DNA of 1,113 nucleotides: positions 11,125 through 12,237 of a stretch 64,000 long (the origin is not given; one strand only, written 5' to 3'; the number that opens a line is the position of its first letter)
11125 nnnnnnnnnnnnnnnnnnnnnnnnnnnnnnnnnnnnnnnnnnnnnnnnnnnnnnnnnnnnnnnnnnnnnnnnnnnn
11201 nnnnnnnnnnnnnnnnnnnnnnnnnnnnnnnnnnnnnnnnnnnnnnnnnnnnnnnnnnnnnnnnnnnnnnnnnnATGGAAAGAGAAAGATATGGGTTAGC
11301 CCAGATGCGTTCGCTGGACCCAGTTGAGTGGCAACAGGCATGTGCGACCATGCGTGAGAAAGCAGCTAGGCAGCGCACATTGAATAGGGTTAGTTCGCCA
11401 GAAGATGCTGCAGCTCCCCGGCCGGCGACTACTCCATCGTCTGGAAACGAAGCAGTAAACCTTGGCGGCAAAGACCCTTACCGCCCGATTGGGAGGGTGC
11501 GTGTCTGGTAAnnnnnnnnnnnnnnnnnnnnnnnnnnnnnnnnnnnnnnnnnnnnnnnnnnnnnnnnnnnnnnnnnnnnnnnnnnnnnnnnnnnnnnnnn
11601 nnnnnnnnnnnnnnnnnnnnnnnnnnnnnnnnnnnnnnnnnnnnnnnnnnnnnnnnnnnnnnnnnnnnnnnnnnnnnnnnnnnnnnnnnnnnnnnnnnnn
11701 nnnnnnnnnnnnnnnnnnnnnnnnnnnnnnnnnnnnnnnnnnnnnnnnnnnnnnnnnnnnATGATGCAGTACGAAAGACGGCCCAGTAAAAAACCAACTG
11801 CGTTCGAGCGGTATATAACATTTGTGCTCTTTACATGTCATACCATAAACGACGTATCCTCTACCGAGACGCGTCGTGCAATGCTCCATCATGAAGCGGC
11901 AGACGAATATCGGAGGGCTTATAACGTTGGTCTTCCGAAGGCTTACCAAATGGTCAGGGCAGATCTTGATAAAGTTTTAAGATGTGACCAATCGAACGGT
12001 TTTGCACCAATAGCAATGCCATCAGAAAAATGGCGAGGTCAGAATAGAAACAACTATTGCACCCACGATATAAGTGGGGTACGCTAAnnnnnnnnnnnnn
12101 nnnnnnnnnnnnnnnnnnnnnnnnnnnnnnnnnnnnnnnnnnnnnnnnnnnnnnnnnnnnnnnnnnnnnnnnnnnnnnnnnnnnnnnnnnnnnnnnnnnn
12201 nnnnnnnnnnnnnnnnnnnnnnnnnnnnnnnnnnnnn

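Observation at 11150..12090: Two tandem paralogous modules: GGGAGG-box, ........, GC hairpin plus U-tract, GAAAGGA ribosome-binding site, small ORF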

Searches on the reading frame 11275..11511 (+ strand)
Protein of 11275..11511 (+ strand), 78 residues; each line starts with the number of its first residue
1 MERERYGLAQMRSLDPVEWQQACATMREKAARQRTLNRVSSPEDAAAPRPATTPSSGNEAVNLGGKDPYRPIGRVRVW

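Call 13: search_protein_families(library=pfam, proteins=[window:11275-11511:+], max_evalue=0.1)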
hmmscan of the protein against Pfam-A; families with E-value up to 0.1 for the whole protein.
window:11275-11511:+ (78 aa): 0 families

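Call 16: find_encoding_contigs(protein=window:11275-11511:+, flank=3000, max_places=6)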
Protein window:11275-11511:+ (78 aa): 3 contigs read that carry it; 3 places shown.
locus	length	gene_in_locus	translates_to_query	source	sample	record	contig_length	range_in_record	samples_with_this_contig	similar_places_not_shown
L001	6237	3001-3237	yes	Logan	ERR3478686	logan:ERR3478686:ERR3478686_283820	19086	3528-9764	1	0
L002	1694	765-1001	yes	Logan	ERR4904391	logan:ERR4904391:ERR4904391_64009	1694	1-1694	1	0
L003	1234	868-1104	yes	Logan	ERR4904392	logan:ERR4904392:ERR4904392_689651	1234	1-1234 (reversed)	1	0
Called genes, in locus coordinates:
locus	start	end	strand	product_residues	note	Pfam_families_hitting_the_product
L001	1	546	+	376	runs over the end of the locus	-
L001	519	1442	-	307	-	PF00768:Peptidase_S11, PF02113:Peptidase_S13 (weak)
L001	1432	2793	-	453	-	PF01336:tRNA_anti-codon, PF00152:tRNA-synt_2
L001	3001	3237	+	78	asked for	-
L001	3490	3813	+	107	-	-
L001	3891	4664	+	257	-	-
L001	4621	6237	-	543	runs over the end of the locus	PF01368:DHH, PF02272:DHHA1, PF17768:RecJ_OB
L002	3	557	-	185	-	?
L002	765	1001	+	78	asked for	-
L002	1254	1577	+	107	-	-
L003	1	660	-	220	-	?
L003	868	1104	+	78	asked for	-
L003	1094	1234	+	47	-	?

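Call 19: find_homologous_proteins(query=window:11275-11511:+, max_evalue=0.01)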
Query window:11275-11511:+ (78 aa): 1 proteins with E <= 0.01 among 1 candidates.
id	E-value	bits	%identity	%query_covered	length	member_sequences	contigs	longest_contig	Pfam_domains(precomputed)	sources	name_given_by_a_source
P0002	7.8e-45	168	100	100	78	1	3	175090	-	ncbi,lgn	-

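Call 40: search_protein_families(library=phrogs, proteins=[window:11275-11508:+], max_evalue=1)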
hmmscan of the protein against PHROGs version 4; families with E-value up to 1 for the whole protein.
window:11275-11508:+ (78 aa): 1 family
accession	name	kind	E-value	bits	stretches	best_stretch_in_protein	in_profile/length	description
phrog_11810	-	unknown function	0.36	11.6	1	9-55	156-201/201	-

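Call 41: search_protein_families(library=ncbifam, proteins=[window:11275-11508:+], max_evalue=1)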
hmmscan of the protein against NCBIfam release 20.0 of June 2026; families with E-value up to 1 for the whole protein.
window:11275-11508:+ (78 aa): 0 families

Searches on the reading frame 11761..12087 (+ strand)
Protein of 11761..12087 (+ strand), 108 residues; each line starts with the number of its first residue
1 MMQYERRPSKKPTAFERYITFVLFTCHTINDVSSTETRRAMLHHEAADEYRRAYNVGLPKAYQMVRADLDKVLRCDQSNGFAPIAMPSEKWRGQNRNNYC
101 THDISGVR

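Call 13: search_protein_families(library=pfam, proteins=[window:11761-12087:+], max_evalue=0.1)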
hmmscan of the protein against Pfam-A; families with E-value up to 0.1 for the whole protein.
window:11761-12087:+ (108 aa): 0 families

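Call 15: find_encoding_contigs(protein=window:11761-12087:+, flank=3000, max_places=6)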
Protein window:11761-12087:+ (108 aa): no gene with exactly this product is on record in the collection.

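Call 17: find_homologous_proteins(query=window:11764-12087:+, max_evalue=0.01)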
Query window:11764-12087:+ (107 aa): 1 proteins with E <= 0.01 among 1 candidates.
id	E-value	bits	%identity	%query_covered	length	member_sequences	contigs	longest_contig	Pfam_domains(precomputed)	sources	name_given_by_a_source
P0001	3.0e-68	244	100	100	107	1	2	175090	-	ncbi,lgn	-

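Call 18: find_encoding_contigs(protein=P0001, flank=1000, max_places=4)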
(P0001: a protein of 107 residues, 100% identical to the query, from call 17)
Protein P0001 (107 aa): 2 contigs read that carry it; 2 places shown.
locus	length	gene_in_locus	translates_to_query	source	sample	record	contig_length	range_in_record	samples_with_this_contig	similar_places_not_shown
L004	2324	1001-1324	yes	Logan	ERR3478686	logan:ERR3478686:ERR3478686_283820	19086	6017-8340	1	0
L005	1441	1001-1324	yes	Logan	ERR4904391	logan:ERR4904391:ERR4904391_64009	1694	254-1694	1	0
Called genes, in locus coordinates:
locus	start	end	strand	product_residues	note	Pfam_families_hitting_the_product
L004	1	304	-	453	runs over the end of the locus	PF01336:tRNA_anti-codon, PF00152:tRNA-synt_2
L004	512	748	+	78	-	-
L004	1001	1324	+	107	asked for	-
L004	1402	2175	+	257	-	-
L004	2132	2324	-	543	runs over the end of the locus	PF01368:DHH, PF02272:DHHA1, PF17768:RecJ_OB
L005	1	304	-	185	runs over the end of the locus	?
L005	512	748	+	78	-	-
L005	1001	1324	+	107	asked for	-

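Call 40: search_protein_families(library=phrogs, proteins=[window:11764-12084:+], max_evalue=1)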
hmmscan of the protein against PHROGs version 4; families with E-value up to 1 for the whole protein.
window:11764-12084:+ (107 aa): 1 family
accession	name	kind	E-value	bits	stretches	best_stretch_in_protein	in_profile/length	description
phrog_9934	-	unknown function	0.087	13.9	1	19-33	3-17/59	-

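Call 41: search_protein_families(library=ncbifam, proteins=[window:11764-12084:+], max_evalue=1)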
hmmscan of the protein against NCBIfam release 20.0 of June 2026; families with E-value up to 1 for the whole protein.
window:11764-12084:+ (107 aa): 1 family
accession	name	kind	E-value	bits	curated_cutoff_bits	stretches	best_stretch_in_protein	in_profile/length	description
NF038106.1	gamma_NF038106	equivalog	0.16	12.2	50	1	27-67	7-46/93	PA4642 family protein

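Call 42: search_solved_structures(query=window:11764-12084:+, max_evalue=10)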
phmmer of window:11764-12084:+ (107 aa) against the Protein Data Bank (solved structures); distinct sequences matched with E-value up to 10: 0.

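Call 45: search_protein_representatives(protein=window:11764-12084:+)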
Query: 107 residues. Proteins with E-value up to 0.001 (for the whole library): 3; up to 1e-10: 1; up to 1e-30: 1. The best 3 are listed.
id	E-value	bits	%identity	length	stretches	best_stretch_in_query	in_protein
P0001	9.6e-69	244.4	100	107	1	1-107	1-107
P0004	1.1e-07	48.2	38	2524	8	32-57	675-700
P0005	1.2e-07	48.1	41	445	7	21-67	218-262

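Call 46: predict_structure(protein=window:11764-12084:+)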
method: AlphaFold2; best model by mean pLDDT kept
length: 107 residues; sequences in the alignment: 1
mean_pLDDT: 41.1   pTM: 0.24
mean pLDDT of the five models: 41.1, 40.3, 38.6, 38.5, 36.4
residues with pLDDT >= 90: 0; 70-90: 0; 50-70: 16; < 50: 91
segments of 3 or more residues with pLDDT < 50: 1-9, 11-15, 21-31, 33-46, 60-63, 67-107
pLDDT, mean of each block of 10 residues (from residue 1): 40 49 41 38 47 50 48 38 35 32 30
secondary structure, 60 per line:
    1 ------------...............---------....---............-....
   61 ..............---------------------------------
elements in order: H13-27 H37-40 H44-55 H57-74

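Call 47: search_protein_families(library=pfam, proteins=[P0004, P0005], max_evalue=0.01)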
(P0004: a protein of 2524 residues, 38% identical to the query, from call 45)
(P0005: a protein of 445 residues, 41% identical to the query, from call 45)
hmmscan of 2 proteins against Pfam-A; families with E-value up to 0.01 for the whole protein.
P0004 (2524 aa): 3 families
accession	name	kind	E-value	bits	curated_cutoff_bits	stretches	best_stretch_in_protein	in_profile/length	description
PF19116.6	DUF5801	-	1.4e-119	395.1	27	10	377-523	5-132/137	Domain of unknown function (DUF5801)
PF19106.5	DUF5793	-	2.3e-07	31.5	25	0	2094-2143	76-125/157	Family of unknown function (DUF5793)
PF11284.13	DUF3085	-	6.4e-06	26.7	25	0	492-522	9-39/88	Protein of unknown function (DUF3085)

P0005 (445 aa): 5 families
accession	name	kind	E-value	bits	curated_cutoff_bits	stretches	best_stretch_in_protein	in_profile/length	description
PF20067.5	SSL_N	-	9.4e-09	35.4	18.9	0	102-115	11-24/46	Strictosidine synthase-like, N-terminal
PF08281.18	Sigma70_r4_2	-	7.6e-06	25.9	25.7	0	70-95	21-46/54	Sigma-70, region 4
PF13167.11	GTP-bdg_N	-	0.00013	22.9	25.4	0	78-107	50-79/89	GTP-binding GTPase N-terminal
PF11442.13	DUF2826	-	0.00052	20.3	21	0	167-185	72-90/158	Protein of unknown function (DUF2826)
PF21789.3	TNP-like_RNaseH_C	-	0.0016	18.9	24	0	64-82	9-27/35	TNP-like, RNase H C-terminal domain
